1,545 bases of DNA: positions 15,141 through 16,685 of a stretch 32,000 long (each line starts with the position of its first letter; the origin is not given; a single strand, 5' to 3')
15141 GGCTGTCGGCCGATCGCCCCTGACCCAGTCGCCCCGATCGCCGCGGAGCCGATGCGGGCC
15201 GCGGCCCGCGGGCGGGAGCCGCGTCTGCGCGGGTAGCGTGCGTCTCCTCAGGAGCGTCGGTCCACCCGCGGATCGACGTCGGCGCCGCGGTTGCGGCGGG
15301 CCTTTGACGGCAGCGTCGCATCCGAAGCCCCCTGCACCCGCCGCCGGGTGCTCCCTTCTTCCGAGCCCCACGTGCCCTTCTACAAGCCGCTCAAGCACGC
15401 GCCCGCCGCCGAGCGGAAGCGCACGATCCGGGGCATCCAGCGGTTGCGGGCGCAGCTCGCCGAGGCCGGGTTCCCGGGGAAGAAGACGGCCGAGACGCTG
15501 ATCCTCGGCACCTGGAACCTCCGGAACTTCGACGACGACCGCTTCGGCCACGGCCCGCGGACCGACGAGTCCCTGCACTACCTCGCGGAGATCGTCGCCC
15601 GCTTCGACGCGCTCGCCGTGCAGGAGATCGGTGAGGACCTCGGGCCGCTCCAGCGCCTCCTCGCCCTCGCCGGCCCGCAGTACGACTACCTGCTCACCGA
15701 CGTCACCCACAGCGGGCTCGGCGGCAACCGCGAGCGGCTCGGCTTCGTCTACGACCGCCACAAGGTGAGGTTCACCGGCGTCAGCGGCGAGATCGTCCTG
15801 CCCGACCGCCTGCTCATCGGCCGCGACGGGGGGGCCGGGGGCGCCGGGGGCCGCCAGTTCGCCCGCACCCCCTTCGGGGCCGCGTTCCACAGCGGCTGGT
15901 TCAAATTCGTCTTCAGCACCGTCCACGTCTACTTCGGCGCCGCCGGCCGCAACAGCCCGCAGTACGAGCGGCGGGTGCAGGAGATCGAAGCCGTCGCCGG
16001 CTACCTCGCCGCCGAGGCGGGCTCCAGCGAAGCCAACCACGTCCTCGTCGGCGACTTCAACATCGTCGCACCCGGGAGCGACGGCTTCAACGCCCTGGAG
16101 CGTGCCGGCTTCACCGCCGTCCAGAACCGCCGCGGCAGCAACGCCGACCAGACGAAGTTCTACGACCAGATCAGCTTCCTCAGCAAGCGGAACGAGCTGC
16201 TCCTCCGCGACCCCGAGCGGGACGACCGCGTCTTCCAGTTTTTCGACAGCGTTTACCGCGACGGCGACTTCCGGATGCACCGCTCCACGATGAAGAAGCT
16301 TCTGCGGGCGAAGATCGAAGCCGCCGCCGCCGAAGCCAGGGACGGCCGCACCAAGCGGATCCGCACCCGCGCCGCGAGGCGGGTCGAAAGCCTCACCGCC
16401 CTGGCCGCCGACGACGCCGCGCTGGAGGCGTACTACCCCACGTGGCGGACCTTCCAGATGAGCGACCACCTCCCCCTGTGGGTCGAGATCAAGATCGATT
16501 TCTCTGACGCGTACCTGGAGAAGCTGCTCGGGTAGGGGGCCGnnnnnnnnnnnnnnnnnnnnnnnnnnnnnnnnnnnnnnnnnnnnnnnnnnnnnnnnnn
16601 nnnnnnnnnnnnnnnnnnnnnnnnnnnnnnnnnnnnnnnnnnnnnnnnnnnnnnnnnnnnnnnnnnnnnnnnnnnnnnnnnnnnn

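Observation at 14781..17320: EEP-fold nuclease gene bracketed on both sides by same-orientation arrays of a hairpin-containing repeat (REPtron-like layout with a non-RAYT enzyme)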

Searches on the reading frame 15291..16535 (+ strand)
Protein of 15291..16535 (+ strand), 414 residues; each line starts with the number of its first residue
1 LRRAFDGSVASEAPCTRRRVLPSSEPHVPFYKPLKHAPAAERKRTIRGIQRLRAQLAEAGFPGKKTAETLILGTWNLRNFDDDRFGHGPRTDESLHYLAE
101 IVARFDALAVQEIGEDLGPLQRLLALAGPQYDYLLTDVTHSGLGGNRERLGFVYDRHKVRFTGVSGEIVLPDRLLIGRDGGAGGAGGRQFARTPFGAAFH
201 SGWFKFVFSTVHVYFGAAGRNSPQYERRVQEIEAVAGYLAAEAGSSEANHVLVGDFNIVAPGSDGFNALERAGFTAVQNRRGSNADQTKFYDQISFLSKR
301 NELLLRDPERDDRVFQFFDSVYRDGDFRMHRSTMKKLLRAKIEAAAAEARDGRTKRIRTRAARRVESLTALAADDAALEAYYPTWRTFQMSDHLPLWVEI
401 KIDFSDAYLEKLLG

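Call 7: search_protein_families(library=pfam, proteins=[window:15291-16535:+], max_evalue=0.01)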
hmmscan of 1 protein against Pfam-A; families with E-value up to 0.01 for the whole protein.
window:15291-16535:+ (414 aa): 1 family
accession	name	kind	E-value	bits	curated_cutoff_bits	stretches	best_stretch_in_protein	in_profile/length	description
PF03372.29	Exo_endo_phos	-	2e-10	41.3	24.5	1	73-281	1-174/225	Endonuclease/Exonuclease/phosphatase family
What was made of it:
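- On REPtron: Only PF03372 is hit (call 7).
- On Non-LTR retroelement endonuclease: Single-domain 387-aa protein (call 7).
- Checked: It is PF03372 (call 7).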

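Call 13: find_homologous_proteins(query=window:15372-16535:+)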
Query window:15372-16535:+ (387 aa): 539 proteins with E <= 0.001 among 8000 candidates; the best 120 are listed.
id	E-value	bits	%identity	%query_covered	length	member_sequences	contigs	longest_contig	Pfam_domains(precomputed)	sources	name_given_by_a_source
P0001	2.2e-257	871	100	100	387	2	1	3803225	PF03372.30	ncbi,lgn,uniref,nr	ncbi:hypothetical protein PSMK_15680 [Phycisphaera mikurensis NBRC 102666]|uniref:Endonuclease/exonu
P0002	4.2e-166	571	65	99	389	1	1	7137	PF03372.30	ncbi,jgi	ncbi:MAG: endonuclease/exonuclease/phosphatase family protein [Planctomycetota bacterium]|jgi:endonu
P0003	2.1e-165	569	65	99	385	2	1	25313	PF03372.30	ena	-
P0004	1.4e-162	559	63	99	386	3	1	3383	PF03372.30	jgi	-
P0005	2.5e-162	559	63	99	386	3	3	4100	PF03372.30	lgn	-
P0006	2.5e-162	559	64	99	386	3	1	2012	PF03372.30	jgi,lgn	-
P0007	5.6e-162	557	63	99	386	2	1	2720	PF03372.30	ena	-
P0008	3.4e-161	555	64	99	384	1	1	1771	PF03372.30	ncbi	-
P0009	5.2e-161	554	63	99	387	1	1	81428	PF03372.30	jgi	jgi:exonuclease III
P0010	5.7e-161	554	64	99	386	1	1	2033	PF03372.30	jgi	jgi:exonuclease III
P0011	5.9e-161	554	63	99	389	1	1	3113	PF03372.30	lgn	-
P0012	9.5e-161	553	63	99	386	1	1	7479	PF03372.30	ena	-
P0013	9.8e-161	553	63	99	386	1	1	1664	PF03372.30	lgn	-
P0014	1.8e-160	552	64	99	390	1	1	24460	PF03372.30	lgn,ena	-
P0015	5.5e-160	551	62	99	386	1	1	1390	PF03372.30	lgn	-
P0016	1.1e-159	550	62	99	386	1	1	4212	PF03372.30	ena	-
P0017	2.0e-159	549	62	100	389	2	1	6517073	PF03372.30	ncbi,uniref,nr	ncbi:Endonuclease/exonuclease/phosphatase [Desulfatibacillum aliphaticivorans]|uniref:Endonuclease/e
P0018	3.4e-159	548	61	100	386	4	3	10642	PF03372.30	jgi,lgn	jgi:exonuclease III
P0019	4.1e-159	548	63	99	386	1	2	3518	PF03372.30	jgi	-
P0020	4.4e-159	548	62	99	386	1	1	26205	PF03372.30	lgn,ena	-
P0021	2.6e-158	545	62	99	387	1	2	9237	PF03372.30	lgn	-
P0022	6.6e-158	544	63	99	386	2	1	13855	PF03372.30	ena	-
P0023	8.1e-158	544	62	99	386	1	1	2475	PF03372.30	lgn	-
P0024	9.4e-158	543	62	99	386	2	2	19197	PF03372.30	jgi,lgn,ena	-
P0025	1.2e-157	543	62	99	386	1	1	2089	PF03372.30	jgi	jgi:endonuclease/exonuclease/phosphatase family metal-dependent hydrolase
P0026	2.0e-157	542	62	99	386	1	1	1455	PF03372.30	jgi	jgi:endonuclease/exonuclease/phosphatase family metal-dependent hydrolase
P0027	2.1e-157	542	61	99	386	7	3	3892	PF03372.30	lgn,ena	-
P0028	2.9e-157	542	62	99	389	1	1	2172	PF03372.30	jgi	jgi:exonuclease III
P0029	2.9e-157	542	61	99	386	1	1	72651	PF03372.30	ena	-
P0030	4.1e-157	541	62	99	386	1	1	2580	PF03372.30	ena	-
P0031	4.9e-157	541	62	99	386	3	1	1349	PF03372.30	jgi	-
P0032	5.4e-157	541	62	99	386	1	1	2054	PF03372.30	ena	-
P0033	5.5e-157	541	62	99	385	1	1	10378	PF03372.30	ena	-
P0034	2.5e-156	539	61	99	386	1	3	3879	PF03372.30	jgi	jgi:exonuclease III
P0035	2.8e-156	539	61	99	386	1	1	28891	PF03372.30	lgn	-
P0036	2.9e-156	539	63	99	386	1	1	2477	PF03372.30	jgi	jgi:endonuclease/exonuclease/phosphatase family metal-dependent hydrolase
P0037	3.3e-156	538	61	99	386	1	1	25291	PF03372.30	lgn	-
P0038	7.3e-156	537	62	99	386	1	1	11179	PF03372.30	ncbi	-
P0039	9.5e-156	537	61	99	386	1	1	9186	PF03372.30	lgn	-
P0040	1.4e-155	536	61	99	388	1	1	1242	PF03372.30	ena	-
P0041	1.9e-155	536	61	99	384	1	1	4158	PF03372.30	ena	-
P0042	4.5e-155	535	62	99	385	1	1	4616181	PF03372.30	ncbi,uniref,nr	ncbi:endonuclease/exonuclease/phosphatase family protein [Agarivorans sp. TSD2052]|uniref:endonuclea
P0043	7.6e-155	534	59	100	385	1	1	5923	PF03372.30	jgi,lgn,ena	-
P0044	9.5e-155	534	61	99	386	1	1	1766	PF03372.30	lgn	-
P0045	1.1e-154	533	59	99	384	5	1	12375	PF03372.30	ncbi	-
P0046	1.6e-154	533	61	99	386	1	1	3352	PF03372.30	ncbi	-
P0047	1.8e-154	533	60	99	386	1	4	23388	PF03372.30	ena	-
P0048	2.1e-154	532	61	99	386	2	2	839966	PF03372.30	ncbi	-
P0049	2.5e-154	532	61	99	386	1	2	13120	PF03372.30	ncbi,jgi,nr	ncbi:MAG: endonuclease/exonuclease/phosphatase family protein [Calditrichaeota bacterium]|nr:endonuc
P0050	9.1e-154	530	62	99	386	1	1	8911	PF03372.30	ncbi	-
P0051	9.2e-154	530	60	99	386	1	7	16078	PF03372.30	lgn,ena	-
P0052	1.7e-153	529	61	99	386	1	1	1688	PF03372.30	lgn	-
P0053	2.1e-153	529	60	99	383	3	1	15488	PF03372.30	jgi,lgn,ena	-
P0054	2.7e-153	529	60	99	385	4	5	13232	PF03372.30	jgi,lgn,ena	-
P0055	3.9e-153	528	61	99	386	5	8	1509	PF03372.30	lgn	-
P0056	4.6e-153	528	61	99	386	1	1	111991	PF03372.30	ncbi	-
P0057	6.5e-153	528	60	99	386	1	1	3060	PF03372.30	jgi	jgi:endonuclease/exonuclease/phosphatase family metal-dependent hydrolase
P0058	6.9e-153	527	60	99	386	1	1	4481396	PF03372.30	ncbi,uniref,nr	ncbi:endonuclease/exonuclease/phosphatase family protein [Microbulbifer bruguierae]|uniref:Endonucle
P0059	7.8e-153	527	59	99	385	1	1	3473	PF03372.30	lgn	-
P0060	1.4e-152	526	59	99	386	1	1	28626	PF03372.30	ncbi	-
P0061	2.3e-152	526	60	99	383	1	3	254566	PF03372.30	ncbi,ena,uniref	ncbi:endonuclease/exonuclease/phosphatase family protein [Pseudotenacibaculum sp. MALMAid0570]|unire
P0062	2.4e-152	526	60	99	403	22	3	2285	PF03372.30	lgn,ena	-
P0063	4.2e-152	525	60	99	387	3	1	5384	PF03372.30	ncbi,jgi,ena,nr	ncbi:MAG: endonuclease/exonuclease/phosphatase family protein [Acidobacteriota bacterium]|nr:endonuc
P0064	6.4e-152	524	59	99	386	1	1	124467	PF03372.30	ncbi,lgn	-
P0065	8.0e-152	524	60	99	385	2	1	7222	PF03372.30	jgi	-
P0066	1.2e-151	523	59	99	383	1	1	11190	PF03372.30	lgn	-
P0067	2.4e-151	522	59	99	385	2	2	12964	PF03372.30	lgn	-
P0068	3.7e-151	522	60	99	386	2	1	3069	PF03372.30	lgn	-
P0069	6.0e-151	521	60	99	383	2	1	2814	PF03372.30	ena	-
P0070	8.0e-151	521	58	99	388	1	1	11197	PF03372.30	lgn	-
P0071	9.4e-151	520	59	99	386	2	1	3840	PF03372.30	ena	-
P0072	1.3e-150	520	59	99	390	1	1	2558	PF03372.30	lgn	-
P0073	2.2e-150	519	59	99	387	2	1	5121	PF03372.30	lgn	-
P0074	2.9e-150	519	60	99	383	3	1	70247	PF03372.30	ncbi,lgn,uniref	ncbi:Endonuclease/exonuclease/phosphatase [hydrothermal vent metagenome]|uniref:Endonuclease/exonucl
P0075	2.9e-150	519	60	99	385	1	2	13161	PF03372.30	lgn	-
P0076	3.2e-150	519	59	99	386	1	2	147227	PF03372.30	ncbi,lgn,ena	-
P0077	4.3e-150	518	58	99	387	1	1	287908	PF03372.30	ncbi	-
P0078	4.3e-150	518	60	99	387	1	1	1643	PF03372.30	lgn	-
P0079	5.0e-150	518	58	99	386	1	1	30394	PF03372.30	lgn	-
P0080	7.2e-150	518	59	99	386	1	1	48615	PF03372.30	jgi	jgi:exonuclease III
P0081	1.2e-149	517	58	99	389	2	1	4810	PF03372.30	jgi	jgi:endonuclease/exonuclease/phosphatase family metal-dependent hydrolase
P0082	1.3e-149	517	58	99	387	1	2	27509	PF03372.30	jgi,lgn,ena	-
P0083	1.6e-149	516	60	99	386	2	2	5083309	PF03372.30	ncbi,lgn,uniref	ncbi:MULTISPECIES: endonuclease/exonuclease/phosphatase family protein [unclassified Agarivorans]|un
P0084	4.4e-149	515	59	99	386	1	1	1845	PF03372.30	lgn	-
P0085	5.2e-149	515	58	99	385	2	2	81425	PF03372.30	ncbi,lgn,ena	-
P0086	7.3e-149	514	61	99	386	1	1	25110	PF03372.30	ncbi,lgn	-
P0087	1.1e-148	514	59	99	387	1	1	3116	PF03372.30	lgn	-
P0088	1.7e-148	513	58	99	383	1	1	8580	PF03372.30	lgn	-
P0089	2.7e-148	512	59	99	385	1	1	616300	PF03372.30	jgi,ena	-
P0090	4.4e-148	512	58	99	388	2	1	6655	PF03372.30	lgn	-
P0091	5.1e-148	511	59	99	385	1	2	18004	PF03372.30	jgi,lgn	-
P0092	5.3e-148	511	59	99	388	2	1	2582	PF03372.30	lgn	-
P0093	7.3e-148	511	59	99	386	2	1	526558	PF03372.30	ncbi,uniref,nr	ncbi:endonuclease/exonuclease/phosphatase family protein [Neptunitalea lumnitzerae]|uniref:Endonucle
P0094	7.5e-148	511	58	99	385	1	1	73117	PF03372.30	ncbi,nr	ncbi:endonuclease/exonuclease/phosphatase family protein [Draconibacterium sp.]|nr:endonuclease/exon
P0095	1.2e-147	510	57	99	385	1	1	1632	PF03372.30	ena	-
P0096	1.3e-147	510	58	99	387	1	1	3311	PF03372.30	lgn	-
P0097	2.1e-147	509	59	99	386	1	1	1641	PF03372.30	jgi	jgi:hypothetical protein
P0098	2.2e-147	509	59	99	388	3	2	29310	PF03372.30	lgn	-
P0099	2.4e-147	509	59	99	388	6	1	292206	PF03372.30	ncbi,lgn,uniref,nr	ncbi:endonuclease/exonuclease/phosphatase family protein [Ulvibacterium marinum]|uniref:endonuclease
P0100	2.6e-147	509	58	99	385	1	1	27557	PF03372.30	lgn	-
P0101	2.7e-147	509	58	99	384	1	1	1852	PF03372.30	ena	-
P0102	3.7e-147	509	57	99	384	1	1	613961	PF03372.30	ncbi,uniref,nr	ncbi:endonuclease/exonuclease/phosphatase family protein [uncultured Kordia sp.]|uniref:endonuclease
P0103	3.7e-147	509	57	100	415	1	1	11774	PF03372.30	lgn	-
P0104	3.8e-147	509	58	99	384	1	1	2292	PF03372.30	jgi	jgi:exonuclease III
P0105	7.5e-147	508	58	99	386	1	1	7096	PF03372.30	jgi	-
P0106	8.4e-147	507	58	99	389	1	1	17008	PF03372.30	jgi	jgi:exonuclease III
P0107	9.8e-147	507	57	99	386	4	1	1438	PF03372.30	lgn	-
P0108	1.0e-146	507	58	100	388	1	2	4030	PF03372.30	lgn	-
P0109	2.7e-146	506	59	99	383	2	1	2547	PF03372.30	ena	-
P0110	4.0e-146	505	59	99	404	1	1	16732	PF03372.30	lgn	-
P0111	1.1e-145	504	58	99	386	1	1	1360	PF03372.30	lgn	-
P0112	2.0e-145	503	59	99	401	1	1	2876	PF03372.30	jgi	jgi:exonuclease III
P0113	3.2e-145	502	58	99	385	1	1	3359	PF03372.30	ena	-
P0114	4.4e-145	502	59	99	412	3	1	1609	PF03372.30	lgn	-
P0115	1.1e-144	500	58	99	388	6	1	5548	PF03372.30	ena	-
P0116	1.3e-144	500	57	99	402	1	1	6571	PF03372.30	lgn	-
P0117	3.3e-144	499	58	99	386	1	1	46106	PF03372.30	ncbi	-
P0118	4.5e-144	498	57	99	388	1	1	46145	PF03372.30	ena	-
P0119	7.2e-144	498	58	99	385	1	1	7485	PF03372.30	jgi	jgi:exonuclease III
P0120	3.8e-143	495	56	99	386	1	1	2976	PF03372.30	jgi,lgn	-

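Call 15: search_protein_families(library=ncbifam, proteins=[window:15372-16535:+], max_evalue=0.01)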
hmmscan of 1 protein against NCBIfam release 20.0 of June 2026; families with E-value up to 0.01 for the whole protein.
window:15372-16535:+ (387 aa): 2 families
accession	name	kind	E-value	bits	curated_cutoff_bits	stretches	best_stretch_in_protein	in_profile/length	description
TIGR00633.1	xth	equivalog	0.00029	20.4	99.05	1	181-250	102-174/255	exodeoxyribonuclease III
NF033681.1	ExeM_NucH_DNase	subfamily_domain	0.0029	16.5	300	0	199-258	414-472/546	ExeM/NucH family extracellular endonuclease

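Call 16: search_protein_families(library=padloc, proteins=[window:15372-16535:+], max_evalue=0.01)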
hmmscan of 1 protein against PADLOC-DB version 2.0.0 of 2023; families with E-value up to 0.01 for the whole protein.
window:15372-16535:+ (387 aa): 0 families

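Call 22: find_encoding_contigs(protein=P0001, flank=10000, max_places=3)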
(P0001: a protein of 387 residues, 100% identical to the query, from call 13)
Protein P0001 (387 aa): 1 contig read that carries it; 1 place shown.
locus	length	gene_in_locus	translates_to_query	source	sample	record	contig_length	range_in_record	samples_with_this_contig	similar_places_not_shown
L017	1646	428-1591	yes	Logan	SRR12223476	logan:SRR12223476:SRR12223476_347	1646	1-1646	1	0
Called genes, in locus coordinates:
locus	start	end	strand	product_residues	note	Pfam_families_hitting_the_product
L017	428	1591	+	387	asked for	PF03372:Exo_endo_phos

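Call 27: find_encoding_contigs(protein=P0002, flank=6000, max_places=2)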
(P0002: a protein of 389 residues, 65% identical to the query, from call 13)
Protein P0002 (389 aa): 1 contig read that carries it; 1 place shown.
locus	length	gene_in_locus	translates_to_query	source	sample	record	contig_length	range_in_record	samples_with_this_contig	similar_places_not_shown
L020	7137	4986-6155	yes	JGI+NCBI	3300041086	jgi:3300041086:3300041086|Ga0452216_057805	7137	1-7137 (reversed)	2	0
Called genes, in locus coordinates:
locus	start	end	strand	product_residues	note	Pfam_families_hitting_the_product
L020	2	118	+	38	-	?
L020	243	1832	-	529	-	PF07596:SBP_bac_10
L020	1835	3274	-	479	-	-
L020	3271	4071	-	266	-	-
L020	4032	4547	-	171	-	PF04542:Sigma70_r2 (faint), PF08281:Sigma70_r4_2, PF04545:Sigma70_r4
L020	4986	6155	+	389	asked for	PF03372:Exo_endo_phos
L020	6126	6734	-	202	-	-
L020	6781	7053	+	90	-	-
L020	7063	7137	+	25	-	?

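Call 28: find_encoding_contigs(protein=P0003, flank=6000, max_places=2)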
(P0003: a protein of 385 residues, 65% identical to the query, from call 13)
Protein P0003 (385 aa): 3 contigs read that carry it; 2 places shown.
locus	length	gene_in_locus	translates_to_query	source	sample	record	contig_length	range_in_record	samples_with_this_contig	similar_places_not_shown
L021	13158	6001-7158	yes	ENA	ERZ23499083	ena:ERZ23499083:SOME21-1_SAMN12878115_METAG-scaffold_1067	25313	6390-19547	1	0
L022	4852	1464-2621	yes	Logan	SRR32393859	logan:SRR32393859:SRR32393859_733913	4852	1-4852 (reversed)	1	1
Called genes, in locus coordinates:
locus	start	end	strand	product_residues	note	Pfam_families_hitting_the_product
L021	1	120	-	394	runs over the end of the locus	PF03976:PPK2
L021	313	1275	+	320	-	PF01734:Patatin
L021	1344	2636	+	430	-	-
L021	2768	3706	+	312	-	PF00989:PAS (weak), PF08447:PAS_3, PF00990:GGDEF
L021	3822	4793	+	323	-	PF13483:Lactamase_B_3, PF12706:Lactamase_B_2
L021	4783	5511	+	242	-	PF00106:adh_short, PF01370:Epimerase (weak), PF13561:adh_short_C2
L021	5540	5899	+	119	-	-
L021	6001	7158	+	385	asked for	PF03372:Exo_endo_phos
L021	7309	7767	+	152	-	PF03190:Thioredox_DsbH (weak), PF13899:Thioredoxin_7, PF13098:Thioredoxin_2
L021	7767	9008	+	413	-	-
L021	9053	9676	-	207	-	PF27545:CsoS1D_N, PF00936:BMC (weak)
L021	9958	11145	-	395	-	PF07690:MFS_1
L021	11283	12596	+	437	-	PF13520:AA_permease_2, PF00324:AA_permease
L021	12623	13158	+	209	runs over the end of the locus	PF19540:DUF6064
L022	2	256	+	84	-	?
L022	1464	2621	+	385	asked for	PF03372:Exo_endo_phos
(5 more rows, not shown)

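Call 29: find_encoding_contigs(protein=P0009, flank=6000, max_places=2)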
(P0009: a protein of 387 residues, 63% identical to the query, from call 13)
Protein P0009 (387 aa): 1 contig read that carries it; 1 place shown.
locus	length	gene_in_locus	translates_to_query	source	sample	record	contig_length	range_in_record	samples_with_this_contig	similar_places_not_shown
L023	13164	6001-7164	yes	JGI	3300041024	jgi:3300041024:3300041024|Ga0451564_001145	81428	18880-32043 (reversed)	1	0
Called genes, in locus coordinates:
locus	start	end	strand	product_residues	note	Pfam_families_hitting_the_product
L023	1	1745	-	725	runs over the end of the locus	PF07715:Plug, PF00593:TonB_dep_Rec_b-barrel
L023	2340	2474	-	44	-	-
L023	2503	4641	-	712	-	PF02629:CoA_binding, PF13380:CoA_binding_2, PF13607:Succ_CoA_lig, PF19045:Ligase_CoA_2, PF13549:ATP-grasp_5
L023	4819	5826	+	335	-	PF01551:Peptidase_M23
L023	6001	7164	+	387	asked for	PF03372:Exo_endo_phos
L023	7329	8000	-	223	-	PF07040:DUF1326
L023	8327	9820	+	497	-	PF00561:Abhydrolase_1, PF12146:Hydrolase_4 (faint), PF08386:Abhydrolase_4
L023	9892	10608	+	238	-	PF00132:Hexapep (faint)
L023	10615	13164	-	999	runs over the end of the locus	PF00069:Pkinase, PF01636:APH (faint), PF07714:PK_Tyr_Ser-Thr, PF03109:ABC1 (weak), PF13432:TPR_16 (faint), PF00515:TPR_1 (faint), PF07719:TPR_2 (faint), PF13174:TPR_6 (faint), +3 more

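Call 30: find_encoding_contigs(protein=P0017, flank=6000, max_places=2)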
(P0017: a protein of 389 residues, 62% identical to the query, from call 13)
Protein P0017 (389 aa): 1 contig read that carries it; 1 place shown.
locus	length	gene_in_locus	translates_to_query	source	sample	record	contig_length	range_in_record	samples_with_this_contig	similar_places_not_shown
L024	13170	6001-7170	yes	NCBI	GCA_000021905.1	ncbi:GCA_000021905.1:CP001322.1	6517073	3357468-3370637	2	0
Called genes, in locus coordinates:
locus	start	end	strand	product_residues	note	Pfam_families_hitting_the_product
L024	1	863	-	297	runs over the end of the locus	PF13353:Fer4_12, PF13484:Fer4_16 (faint), PF00037:Fer4 (faint), PF12837:Fer4_6 (faint), PF14697:Fer4_21 (weak), PF04055:Radical_SAM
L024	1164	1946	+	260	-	PF00977:His_biosynth, PF01207:Dus (faint)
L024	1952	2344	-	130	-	-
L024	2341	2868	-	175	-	PF13274:SocA_Panacea (weak)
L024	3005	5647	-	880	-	PF02811:PHP, PF07733:DNA_pol3_alpha, PF17657:DNA_pol3_finger, PF14579:HHH_6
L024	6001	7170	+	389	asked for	PF03372:Exo_endo_phos (faint)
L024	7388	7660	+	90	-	PF02583:Trns_repr_metal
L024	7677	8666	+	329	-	PF01545:Cation_efflux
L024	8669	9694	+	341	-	-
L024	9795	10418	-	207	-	PF01936:NYN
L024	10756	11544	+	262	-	-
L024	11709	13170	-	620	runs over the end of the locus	PF00932:LTD, PF00090:TSP_1 (weak), PF19030:TSP1_ADAMTS, PF19030:TSP1_ADAMTS, PF19030:TSP1_ADAMTS, PF19030:TSP1_ADAMTS, PF19030:TSP1_ADAMTS, PF19030:TSP1_ADAMTS, +6 more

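Call 39: search_solved_structures(query=window:15372-16535:+, max_evalue=1, show_alignments=2)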
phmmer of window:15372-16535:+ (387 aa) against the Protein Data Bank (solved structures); distinct sequences matched with E-value up to 1: 1.
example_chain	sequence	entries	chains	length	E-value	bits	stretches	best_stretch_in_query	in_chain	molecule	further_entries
7t8i_A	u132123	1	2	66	0.95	11.8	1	23-67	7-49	Phage element (ICEBs1)transcriptional regulator (Xre family)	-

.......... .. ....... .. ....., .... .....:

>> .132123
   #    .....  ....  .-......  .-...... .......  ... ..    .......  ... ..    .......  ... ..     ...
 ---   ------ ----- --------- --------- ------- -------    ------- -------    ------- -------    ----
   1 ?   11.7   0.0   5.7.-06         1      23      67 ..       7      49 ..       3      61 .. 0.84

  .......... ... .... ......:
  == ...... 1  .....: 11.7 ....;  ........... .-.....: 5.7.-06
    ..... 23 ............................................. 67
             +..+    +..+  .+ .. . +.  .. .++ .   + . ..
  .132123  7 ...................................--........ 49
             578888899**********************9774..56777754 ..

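Call 42: search_solved_structures(query=A2, max_evalue=1)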
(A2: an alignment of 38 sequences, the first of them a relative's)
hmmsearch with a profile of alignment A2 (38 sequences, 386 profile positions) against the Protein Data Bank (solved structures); distinct sequences matched with E-value up to 1: 4.
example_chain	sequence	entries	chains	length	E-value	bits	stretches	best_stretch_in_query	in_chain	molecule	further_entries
9fju_E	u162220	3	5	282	0.00031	23.2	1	42-134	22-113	Deoxyribonuclease-1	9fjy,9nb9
1dnk_A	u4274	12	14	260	0.00073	21.9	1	46-134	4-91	PROTEIN (DEOXYRIBONUCLEASE I (DNASE I) (E.C.3.1.21.1)) | Deoxyribonuclease-1 | DEOXYRIBONUCLEASE I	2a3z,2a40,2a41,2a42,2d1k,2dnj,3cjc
1atn_D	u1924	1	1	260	0.00088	21.7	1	46-134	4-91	DEOXYRIBONUCLEASE I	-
4awn_A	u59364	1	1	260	0.0049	19.2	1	66-132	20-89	DEOXYRIBONUCLEASE-1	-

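Call 44: find_encoding_contigs(protein=P0014, flank=5000, max_places=1)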
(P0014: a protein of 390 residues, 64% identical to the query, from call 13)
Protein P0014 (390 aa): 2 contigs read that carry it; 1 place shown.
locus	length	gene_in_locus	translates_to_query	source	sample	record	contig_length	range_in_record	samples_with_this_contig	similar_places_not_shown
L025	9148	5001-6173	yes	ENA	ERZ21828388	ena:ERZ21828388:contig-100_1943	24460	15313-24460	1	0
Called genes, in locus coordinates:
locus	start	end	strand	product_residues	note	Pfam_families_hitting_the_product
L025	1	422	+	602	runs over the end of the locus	-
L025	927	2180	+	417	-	PF12982:DUF3866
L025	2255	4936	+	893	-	PF00246:Peptidase_M14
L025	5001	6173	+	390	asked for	PF03372:Exo_endo_phos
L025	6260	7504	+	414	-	PF00994:MoCF_biosynth, PF18146:CinA_KH, PF02464:CinA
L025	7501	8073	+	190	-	PF02834:LigT_PEase, PF13563:2_5_RNA_ligase2, PF02834:LigT_PEase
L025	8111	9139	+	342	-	PF00154:RecA_N, PF08423:Rad51, PF06745:ATPase (weak), PF27531:MT3502_N (weak), PF21096:RecA_C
